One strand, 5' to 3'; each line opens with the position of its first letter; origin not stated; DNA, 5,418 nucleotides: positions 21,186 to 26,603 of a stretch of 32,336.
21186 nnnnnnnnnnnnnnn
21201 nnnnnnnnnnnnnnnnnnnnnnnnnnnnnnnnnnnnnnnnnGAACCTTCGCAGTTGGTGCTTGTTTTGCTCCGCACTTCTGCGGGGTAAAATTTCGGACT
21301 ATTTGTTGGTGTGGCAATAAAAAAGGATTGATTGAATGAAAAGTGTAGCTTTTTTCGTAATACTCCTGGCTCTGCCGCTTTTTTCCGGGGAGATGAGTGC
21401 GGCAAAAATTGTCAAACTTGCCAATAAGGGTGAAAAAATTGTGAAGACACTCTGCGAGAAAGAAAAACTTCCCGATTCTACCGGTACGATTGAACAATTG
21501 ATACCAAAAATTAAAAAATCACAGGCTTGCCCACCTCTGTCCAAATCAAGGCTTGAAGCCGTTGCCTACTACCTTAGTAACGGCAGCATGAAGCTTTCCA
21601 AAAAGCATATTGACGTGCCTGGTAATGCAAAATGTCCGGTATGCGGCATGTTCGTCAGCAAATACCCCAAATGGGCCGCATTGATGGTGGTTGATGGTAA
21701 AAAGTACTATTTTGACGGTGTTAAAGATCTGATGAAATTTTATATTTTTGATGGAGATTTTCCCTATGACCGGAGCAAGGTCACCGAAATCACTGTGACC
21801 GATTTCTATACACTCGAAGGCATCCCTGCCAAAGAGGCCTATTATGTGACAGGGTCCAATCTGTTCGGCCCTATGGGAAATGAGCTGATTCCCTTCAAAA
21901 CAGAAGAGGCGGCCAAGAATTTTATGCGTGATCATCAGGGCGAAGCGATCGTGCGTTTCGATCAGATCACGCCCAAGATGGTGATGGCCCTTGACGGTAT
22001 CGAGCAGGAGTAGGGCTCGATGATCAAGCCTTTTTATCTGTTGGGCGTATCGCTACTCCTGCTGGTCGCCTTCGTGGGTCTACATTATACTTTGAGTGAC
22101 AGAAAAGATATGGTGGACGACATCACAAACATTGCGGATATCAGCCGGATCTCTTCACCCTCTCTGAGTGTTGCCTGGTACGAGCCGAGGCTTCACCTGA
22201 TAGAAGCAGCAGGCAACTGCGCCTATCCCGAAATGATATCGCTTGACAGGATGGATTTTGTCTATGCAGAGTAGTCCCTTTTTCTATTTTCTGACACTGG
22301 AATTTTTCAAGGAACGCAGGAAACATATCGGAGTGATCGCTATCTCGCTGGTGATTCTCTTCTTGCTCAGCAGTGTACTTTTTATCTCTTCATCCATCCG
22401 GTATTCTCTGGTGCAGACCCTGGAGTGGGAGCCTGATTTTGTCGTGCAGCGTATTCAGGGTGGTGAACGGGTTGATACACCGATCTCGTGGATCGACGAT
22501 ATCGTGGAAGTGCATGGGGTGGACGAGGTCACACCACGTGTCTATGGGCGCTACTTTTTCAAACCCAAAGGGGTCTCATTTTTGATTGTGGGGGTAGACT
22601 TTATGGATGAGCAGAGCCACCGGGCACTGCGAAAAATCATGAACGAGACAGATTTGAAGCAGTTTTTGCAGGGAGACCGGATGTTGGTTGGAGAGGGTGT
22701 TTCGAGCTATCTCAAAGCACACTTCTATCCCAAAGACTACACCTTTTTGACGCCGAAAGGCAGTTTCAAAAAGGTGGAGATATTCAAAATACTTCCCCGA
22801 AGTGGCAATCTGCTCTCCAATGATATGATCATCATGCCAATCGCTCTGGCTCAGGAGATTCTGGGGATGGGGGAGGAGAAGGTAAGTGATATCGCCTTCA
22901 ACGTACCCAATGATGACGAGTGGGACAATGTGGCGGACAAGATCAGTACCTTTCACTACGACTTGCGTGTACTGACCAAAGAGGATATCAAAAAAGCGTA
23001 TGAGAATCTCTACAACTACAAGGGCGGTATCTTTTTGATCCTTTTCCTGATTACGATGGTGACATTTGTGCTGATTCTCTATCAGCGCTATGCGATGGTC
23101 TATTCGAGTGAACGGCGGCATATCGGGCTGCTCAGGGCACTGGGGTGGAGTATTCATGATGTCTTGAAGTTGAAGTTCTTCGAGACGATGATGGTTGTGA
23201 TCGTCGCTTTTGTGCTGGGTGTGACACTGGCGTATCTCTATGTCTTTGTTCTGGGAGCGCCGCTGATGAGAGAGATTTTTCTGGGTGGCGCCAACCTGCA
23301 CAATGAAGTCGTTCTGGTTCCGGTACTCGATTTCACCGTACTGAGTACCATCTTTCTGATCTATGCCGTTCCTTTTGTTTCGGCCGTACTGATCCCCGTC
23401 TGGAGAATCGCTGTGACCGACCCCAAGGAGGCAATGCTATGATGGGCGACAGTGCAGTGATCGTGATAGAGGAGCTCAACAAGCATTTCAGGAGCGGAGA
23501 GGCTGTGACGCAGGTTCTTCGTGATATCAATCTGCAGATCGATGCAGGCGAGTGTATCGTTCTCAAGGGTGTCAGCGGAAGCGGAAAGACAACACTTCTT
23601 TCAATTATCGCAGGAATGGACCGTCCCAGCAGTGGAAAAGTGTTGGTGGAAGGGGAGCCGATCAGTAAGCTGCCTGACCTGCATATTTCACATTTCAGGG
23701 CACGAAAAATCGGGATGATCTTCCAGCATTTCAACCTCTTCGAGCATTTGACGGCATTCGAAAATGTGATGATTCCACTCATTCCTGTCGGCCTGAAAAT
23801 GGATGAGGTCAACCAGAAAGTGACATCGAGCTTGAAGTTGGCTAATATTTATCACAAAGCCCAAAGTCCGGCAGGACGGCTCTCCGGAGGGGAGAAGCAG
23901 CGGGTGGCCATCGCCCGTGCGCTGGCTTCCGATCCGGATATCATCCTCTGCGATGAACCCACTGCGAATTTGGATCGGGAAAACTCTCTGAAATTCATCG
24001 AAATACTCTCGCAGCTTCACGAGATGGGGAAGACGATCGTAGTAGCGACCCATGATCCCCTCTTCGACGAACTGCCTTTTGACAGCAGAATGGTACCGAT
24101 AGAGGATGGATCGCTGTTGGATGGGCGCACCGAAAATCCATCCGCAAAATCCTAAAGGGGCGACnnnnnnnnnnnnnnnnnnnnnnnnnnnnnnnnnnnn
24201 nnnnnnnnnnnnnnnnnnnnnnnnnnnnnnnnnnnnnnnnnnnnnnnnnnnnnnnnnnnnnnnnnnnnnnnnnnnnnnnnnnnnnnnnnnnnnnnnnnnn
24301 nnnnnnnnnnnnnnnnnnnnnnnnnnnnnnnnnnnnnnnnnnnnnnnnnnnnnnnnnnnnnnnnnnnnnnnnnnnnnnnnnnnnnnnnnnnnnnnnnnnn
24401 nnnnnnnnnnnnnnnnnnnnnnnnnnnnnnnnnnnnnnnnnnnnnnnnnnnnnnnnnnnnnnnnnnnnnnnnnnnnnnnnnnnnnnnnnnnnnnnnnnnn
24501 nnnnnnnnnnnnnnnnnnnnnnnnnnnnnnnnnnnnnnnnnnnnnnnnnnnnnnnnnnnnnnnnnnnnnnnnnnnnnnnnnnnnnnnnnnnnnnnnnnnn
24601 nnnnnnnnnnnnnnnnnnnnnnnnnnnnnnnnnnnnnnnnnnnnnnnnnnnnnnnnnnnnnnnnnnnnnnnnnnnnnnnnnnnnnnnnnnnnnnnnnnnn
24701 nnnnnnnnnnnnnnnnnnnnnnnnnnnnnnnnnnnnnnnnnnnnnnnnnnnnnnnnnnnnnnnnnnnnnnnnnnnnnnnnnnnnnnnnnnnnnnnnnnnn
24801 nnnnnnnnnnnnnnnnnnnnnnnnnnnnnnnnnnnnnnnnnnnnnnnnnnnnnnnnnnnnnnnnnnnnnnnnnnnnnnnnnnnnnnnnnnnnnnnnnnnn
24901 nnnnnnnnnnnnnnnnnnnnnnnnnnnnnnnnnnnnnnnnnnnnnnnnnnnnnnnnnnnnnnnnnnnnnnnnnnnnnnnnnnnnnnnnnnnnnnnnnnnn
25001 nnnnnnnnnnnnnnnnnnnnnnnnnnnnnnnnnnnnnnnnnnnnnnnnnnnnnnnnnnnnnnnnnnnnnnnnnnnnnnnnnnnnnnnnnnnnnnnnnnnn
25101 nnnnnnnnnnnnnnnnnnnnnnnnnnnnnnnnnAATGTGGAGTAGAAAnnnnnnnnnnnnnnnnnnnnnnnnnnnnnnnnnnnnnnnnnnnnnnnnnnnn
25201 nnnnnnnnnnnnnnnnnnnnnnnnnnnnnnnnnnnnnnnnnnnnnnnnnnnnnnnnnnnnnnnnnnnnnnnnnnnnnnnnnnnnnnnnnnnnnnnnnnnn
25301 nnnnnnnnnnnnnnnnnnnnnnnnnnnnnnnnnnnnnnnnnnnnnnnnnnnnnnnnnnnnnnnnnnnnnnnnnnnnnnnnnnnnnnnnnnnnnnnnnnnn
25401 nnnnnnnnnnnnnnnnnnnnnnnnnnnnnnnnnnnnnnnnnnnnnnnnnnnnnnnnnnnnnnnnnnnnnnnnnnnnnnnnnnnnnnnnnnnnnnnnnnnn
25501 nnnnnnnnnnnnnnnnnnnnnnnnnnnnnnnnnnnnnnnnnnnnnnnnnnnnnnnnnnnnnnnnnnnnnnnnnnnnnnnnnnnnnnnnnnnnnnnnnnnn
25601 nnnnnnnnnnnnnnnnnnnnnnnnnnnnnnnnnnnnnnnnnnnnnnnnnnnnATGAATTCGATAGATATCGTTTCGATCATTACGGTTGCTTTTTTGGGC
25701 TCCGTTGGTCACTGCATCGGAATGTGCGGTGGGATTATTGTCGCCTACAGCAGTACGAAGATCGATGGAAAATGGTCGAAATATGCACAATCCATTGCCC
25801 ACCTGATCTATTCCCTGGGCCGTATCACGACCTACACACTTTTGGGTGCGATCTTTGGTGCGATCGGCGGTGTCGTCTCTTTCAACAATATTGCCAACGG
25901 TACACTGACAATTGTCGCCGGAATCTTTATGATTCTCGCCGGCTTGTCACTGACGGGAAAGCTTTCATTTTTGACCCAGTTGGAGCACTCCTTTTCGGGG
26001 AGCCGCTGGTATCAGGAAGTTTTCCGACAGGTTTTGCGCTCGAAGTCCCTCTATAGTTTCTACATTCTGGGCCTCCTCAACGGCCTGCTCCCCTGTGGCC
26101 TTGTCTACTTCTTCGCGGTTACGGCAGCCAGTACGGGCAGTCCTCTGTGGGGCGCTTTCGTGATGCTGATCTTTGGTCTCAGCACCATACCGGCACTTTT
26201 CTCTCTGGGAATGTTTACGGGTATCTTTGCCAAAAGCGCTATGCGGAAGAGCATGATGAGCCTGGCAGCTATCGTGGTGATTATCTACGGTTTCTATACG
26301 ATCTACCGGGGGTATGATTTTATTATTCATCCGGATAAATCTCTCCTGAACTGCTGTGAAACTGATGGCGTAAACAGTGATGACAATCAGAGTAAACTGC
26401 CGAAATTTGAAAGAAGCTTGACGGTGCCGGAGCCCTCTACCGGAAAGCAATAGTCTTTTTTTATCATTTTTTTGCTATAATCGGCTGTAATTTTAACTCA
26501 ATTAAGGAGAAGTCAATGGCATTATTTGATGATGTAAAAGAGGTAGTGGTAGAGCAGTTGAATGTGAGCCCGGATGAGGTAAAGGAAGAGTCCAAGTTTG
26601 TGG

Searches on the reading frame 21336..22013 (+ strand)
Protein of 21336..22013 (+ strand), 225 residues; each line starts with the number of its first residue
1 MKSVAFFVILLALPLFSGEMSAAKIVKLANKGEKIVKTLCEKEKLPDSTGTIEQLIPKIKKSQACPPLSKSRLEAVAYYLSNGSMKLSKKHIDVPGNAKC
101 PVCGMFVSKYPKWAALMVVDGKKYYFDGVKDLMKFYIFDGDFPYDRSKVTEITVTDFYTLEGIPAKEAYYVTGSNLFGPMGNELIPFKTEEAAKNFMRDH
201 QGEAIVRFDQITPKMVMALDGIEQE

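Call 6: search_protein_families(library=pfam, proteins=[window:21336-22013:+])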
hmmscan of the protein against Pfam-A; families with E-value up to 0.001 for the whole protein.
window:21336-22013:+ (225 aa): 1 family
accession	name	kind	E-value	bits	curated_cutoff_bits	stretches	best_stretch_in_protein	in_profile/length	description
PF05573.18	NosL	-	1.5e-28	100.2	24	1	95-216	5-131/131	NosL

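Call 17: search_protein_families(library=ncbifam, proteins=[window:21336-22013:+])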
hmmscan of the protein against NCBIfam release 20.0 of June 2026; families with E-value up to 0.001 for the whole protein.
window:21336-22013:+ (225 aa): 0 families

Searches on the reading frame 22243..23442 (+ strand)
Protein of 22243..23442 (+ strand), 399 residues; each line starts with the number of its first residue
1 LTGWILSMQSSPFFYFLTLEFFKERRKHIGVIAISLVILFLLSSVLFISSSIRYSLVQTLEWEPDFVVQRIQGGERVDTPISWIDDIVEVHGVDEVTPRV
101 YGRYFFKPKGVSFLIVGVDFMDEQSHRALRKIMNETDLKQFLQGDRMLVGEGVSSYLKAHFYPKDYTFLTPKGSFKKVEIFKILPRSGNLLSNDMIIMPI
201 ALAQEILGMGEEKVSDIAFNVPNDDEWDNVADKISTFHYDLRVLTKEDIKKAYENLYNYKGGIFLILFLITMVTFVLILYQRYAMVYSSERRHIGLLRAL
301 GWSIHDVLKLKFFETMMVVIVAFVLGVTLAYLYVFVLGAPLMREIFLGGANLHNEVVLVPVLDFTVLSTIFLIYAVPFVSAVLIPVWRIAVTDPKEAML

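Call 7: search_protein_families(library=pfam, proteins=[window:22243-23442:+])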
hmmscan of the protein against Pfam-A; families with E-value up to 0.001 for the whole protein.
window:22243-23442:+ (399 aa): 1 family
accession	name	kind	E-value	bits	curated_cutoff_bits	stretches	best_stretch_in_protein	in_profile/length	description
PF02687.27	FtsX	-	2.4e-09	37.7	25.5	1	266-390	2-116/120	FtsX-like permease C-terminal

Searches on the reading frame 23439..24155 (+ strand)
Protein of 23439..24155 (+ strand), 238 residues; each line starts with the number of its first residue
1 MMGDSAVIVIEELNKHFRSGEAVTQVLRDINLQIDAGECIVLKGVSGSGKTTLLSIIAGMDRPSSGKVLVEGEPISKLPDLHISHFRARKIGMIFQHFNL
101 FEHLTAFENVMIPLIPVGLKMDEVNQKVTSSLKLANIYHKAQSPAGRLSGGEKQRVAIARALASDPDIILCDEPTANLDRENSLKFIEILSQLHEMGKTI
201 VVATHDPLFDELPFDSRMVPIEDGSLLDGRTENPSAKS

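Call 7: search_protein_families(library=pfam, proteins=[window:23439-24155:+])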
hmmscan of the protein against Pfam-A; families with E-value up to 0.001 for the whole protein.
window:23439-24155:+ (238 aa): 3 families
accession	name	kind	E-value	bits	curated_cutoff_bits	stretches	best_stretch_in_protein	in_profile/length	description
PF00005.33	ABC_tran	-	6.3e-37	127.7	25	1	27-176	1-137/137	ABC transporter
PF13304.12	AAA_21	-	1.1e-07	32.7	27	0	146-209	236-302/304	AAA domain, putative AbiEii toxin, Type IV TA system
PF02463.25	SMC_N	-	1.4e-05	25.1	40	1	33-211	133-204/220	RecF/RecN/SMC N terminal domain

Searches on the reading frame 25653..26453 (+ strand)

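Call 7: search_protein_families(library=pfam, proteins=[window:25653-26453:+])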
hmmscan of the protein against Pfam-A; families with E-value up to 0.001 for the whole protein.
window:25653-26453:+ (266 aa): 1 family
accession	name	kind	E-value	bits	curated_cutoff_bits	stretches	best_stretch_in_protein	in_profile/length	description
PF13386.12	DsbD_2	-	3.6e-51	174.3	24.9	1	9-215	2-199/199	Cytochrome C biogenesis protein transmembrane region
